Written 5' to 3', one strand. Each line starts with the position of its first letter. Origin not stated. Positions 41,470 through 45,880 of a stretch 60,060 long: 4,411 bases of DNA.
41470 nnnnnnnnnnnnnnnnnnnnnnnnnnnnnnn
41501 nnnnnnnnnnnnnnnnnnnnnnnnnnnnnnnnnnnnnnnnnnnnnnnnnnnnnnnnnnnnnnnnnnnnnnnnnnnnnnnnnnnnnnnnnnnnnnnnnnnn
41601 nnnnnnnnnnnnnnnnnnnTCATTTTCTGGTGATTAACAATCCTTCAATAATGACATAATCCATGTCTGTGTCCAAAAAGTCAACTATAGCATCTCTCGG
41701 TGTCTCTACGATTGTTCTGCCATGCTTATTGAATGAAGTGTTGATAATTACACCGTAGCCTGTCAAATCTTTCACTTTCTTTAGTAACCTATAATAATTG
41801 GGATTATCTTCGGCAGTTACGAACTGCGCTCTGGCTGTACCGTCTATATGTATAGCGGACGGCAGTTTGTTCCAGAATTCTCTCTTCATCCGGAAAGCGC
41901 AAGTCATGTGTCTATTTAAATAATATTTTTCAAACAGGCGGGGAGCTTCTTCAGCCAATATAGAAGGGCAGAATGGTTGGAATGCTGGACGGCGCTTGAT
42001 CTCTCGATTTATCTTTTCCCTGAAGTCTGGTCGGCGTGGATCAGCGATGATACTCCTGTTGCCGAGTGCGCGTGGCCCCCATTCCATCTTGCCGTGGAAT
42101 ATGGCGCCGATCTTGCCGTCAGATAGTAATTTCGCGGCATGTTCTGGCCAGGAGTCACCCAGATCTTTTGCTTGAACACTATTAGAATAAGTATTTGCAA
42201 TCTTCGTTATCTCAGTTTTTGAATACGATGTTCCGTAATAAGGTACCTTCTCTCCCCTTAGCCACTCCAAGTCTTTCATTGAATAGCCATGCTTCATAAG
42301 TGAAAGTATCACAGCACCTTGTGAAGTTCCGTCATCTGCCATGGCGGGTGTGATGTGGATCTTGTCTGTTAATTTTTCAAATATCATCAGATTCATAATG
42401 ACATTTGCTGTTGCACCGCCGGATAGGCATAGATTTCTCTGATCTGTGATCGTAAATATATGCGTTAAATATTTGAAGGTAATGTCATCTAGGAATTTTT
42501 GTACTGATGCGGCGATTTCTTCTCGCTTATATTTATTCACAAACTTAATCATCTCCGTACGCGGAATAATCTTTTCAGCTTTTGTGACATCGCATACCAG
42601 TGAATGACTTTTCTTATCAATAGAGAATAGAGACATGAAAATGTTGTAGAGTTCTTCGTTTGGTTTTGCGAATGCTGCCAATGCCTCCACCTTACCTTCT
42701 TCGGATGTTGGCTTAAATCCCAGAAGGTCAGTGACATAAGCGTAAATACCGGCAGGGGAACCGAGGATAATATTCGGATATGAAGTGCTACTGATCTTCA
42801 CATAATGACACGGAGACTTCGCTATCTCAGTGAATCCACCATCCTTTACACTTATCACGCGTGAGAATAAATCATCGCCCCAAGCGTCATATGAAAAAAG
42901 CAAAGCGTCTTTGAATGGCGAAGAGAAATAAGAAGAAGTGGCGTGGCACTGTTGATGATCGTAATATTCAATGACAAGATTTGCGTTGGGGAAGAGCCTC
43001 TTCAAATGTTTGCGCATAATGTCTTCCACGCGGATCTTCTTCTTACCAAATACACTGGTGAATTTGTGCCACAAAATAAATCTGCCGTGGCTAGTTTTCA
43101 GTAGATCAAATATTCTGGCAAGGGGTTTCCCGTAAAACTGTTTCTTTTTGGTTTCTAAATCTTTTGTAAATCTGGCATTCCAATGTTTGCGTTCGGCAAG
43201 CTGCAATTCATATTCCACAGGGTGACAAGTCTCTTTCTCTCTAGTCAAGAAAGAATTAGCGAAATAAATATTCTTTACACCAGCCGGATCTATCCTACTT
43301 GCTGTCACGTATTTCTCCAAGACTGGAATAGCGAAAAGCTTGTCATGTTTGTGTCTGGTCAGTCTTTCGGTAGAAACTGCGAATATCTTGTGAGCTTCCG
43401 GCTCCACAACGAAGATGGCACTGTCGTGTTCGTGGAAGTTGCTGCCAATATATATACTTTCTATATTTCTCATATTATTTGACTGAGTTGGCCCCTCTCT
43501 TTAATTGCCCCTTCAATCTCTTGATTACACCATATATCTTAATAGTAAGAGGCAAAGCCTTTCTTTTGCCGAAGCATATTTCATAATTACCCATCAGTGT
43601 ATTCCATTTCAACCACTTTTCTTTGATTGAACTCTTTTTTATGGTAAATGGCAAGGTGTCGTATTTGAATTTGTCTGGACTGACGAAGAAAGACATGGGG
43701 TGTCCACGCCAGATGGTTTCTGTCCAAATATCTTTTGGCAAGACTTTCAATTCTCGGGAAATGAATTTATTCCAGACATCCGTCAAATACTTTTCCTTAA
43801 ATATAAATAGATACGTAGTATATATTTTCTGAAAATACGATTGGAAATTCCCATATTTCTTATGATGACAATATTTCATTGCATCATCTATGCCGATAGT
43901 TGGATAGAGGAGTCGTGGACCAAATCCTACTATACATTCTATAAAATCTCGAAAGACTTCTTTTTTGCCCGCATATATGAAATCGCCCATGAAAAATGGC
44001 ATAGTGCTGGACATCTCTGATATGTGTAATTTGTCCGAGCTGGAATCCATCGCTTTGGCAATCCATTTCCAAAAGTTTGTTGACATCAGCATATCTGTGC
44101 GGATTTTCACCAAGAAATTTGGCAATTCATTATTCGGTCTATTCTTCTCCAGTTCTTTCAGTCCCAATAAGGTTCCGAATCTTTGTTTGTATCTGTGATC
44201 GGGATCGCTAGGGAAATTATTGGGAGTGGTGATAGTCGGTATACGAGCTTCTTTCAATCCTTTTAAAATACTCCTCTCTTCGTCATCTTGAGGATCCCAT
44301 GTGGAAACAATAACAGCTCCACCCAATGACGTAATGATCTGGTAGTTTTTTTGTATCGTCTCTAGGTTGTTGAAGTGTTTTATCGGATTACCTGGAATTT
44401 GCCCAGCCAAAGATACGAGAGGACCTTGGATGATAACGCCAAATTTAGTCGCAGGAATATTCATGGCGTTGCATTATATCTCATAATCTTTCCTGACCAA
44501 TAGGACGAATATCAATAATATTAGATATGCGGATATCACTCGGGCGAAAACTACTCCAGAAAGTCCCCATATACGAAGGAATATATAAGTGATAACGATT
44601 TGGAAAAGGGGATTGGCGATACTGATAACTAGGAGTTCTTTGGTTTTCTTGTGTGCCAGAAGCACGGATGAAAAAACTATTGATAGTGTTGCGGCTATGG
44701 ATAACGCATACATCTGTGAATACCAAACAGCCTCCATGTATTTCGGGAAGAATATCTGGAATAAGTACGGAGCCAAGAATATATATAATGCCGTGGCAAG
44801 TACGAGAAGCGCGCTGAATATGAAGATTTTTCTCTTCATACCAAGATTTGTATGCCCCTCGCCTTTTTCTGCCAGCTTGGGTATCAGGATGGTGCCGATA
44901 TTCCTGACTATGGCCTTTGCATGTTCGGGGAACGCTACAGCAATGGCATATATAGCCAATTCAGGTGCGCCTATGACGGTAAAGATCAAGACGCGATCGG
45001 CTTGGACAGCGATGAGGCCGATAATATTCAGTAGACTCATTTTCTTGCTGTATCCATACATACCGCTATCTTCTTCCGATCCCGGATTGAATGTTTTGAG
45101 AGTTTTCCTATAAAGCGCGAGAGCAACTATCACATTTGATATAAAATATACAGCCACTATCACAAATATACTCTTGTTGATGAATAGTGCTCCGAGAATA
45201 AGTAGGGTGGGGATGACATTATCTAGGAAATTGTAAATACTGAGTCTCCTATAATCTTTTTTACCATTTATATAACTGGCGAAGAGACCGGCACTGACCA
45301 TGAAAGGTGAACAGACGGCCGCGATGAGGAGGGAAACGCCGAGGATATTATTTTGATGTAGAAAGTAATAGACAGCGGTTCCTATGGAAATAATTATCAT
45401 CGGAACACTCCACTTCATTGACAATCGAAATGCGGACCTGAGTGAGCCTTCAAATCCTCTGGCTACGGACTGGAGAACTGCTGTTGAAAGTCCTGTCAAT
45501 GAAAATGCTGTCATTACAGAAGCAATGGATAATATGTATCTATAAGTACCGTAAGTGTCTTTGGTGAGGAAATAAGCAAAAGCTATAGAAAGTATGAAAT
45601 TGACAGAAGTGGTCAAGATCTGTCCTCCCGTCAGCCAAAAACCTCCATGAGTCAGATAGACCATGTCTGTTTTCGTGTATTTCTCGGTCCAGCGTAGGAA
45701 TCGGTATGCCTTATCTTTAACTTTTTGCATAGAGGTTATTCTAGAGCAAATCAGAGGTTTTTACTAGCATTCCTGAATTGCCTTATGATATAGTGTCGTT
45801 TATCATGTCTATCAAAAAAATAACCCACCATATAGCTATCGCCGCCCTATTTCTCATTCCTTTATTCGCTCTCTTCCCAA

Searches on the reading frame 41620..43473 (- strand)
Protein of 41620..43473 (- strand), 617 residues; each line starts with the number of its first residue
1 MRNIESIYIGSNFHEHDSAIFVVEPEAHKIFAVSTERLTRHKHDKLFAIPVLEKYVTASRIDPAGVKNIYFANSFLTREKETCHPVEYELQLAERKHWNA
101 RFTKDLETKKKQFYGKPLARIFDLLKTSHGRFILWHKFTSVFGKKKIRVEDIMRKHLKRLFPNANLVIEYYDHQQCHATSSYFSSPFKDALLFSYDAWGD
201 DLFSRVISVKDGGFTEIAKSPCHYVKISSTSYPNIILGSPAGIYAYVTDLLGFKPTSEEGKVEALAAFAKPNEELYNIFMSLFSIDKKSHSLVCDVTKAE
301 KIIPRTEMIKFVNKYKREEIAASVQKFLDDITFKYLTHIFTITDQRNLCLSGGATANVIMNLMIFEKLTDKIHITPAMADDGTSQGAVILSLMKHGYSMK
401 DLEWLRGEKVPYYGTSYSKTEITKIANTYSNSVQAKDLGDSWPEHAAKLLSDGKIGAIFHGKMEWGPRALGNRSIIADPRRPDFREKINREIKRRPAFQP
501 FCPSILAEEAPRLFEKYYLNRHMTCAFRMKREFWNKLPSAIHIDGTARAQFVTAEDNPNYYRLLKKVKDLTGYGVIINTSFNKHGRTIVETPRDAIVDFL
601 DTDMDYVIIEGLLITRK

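Call 3: search_protein_families(library=pfam, proteins=[window:41620-43473:-], max_evalue=0.01)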
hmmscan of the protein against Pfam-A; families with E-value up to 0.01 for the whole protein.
window:41620-43473:- (617 aa): 3 families
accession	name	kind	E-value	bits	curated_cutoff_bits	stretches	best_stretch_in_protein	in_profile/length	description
PF16861.10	Carbam_trans_C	-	1.5e-61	207.3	27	1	447-616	1-170/170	Carbamoyltransferase C-terminus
PF02543.21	Carbam_trans_N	-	6.3e-41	141.4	24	1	13-388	7-345/346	Carbamoyltransferase N-terminus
PF22521.2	HypF_C_2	-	0.0056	16.9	27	1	307-371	151-220/241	Carbamoyltransferase, Kae1-like Domain, second subdomain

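Call 4: search_protein_families(library=ncbifam, proteins=[window:41620-43473:-], max_evalue=0.01)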
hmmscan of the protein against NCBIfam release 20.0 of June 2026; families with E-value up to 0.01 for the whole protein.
window:41620-43473:- (617 aa): 2 families
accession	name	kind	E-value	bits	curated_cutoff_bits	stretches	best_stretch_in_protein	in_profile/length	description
NF041651.1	nodul_NodU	equivalog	2.1e-35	122.6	1000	1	165-615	115-553/556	nodulation protein NodU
TIGR00329.1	gcp_kae1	subfamily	0.0074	15.6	207.8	0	297-371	213-284/305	tRNA (adenosine(37)-N6)-threonylcarbamoyltransferase complex transferase subunit TsaD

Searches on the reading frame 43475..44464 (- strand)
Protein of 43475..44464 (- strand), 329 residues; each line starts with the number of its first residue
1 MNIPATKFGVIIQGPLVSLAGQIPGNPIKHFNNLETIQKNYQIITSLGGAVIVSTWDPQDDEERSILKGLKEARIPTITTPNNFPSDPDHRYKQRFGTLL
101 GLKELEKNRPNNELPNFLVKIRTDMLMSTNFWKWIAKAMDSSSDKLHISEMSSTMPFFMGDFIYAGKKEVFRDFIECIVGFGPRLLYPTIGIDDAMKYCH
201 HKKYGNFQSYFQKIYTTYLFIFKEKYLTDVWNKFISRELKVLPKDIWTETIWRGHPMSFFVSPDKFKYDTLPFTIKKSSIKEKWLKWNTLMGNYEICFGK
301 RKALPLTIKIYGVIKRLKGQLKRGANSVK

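Call 68: search_protein_families(library=pfam, proteins=[window:43475-44464:-], max_evalue=0.0001)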
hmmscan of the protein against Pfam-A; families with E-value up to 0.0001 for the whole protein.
window:43475-44464:- (329 aa): 0 families

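Call 102: search_protein_families(library=pfam, proteins=[window:43475-44464:-], max_evalue=1)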
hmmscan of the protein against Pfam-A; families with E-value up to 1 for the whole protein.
window:43475-44464:- (329 aa): 3 families
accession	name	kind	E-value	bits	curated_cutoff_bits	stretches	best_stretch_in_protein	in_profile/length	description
PF15181.11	SMRP1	-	0.028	14.5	27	1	224-267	113-155/262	Spermatid-specific manchette-related protein 1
PF25118.1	EFL1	-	0.12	13.5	30.9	1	149-193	44-88/89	Elongation factor-like GTPase 1-like domain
PF22356.1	MACPF_b-prism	-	0.18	12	26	1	218-270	38-91/150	MACPF/perforin-like, beta-prism domain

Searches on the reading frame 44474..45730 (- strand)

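Call 68: search_protein_families(library=pfam, proteins=[window:44474-45730:-], max_evalue=0.0001)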
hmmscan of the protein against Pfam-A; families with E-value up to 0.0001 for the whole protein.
window:44474-45730:- (418 aa): 2 families
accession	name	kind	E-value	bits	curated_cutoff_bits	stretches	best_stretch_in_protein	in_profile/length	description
PF01943.22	Polysacc_synt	-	1e-13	51.8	28.2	1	27-287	2-271/274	Polysaccharide biosynthesis protein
PF13440.11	Polysacc_synt_3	-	2.5e-09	37.2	23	1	52-326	3-282/293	Polysaccharide biosynthesis protein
